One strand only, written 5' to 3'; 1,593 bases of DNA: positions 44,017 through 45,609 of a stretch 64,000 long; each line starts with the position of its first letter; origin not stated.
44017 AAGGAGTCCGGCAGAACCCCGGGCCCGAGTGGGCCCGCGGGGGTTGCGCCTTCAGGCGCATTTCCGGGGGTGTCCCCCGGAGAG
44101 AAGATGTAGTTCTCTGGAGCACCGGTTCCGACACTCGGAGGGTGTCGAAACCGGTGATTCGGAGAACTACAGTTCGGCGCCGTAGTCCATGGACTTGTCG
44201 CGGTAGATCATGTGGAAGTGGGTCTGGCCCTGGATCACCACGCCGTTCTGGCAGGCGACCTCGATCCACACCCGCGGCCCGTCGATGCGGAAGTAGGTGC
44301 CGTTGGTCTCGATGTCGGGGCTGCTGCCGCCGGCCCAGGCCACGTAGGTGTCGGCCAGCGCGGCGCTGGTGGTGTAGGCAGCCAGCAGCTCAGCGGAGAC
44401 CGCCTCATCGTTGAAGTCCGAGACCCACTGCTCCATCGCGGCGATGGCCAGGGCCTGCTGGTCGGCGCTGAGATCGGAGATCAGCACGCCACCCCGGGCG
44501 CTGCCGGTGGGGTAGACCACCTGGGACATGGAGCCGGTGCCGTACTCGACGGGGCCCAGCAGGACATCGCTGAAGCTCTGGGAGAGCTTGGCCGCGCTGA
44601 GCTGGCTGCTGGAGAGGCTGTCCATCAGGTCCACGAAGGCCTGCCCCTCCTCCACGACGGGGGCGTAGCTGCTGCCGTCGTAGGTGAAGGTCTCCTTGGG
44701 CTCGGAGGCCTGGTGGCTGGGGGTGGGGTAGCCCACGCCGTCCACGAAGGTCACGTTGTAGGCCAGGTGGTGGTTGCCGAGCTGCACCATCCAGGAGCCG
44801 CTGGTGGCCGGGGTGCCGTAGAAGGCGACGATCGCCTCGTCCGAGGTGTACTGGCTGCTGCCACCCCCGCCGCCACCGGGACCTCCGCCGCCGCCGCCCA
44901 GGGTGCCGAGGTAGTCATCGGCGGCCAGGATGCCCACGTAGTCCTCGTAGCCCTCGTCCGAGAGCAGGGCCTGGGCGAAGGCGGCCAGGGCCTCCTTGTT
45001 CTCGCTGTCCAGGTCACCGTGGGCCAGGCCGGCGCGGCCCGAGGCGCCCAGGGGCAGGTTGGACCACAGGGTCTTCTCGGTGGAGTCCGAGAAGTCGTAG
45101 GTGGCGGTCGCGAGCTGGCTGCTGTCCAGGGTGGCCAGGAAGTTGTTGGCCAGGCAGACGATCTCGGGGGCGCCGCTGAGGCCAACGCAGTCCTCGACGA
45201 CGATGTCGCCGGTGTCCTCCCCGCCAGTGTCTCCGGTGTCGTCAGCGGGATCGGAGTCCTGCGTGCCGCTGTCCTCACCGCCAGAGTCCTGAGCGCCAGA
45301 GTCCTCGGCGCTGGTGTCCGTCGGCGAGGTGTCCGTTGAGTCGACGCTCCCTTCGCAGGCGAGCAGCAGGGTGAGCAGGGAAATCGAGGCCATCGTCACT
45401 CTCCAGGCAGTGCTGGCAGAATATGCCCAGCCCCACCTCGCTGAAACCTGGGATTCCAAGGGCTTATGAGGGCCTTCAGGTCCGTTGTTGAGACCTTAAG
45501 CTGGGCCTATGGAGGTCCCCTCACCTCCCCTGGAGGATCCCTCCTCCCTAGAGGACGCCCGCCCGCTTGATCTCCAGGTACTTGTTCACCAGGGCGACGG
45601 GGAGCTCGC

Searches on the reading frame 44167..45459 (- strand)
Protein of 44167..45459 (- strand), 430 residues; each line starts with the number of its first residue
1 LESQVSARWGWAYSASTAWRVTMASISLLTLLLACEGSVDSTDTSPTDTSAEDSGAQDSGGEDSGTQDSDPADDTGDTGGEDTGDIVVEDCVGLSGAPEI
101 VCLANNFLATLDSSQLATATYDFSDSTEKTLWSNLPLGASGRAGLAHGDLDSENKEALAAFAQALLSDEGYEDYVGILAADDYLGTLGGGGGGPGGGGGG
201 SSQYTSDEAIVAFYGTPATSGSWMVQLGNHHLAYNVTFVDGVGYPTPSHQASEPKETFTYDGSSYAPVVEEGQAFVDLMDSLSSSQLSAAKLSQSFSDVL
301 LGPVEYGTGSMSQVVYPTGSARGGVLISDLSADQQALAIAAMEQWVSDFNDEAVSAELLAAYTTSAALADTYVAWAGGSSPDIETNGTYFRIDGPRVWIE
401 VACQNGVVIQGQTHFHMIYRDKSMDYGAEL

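Call 40: search_protein_families(library=pfam, proteins=[window:44167-45459:-], max_evalue=0.0001)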
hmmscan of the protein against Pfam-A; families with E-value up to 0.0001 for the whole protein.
window:44167-45459:- (430 aa): 1 family
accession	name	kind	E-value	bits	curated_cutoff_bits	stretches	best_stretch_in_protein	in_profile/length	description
PF12006.13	DUF3500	-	2.5e-59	201.7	27.2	1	98-427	6-296/297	Protein of unknown function (DUF3500)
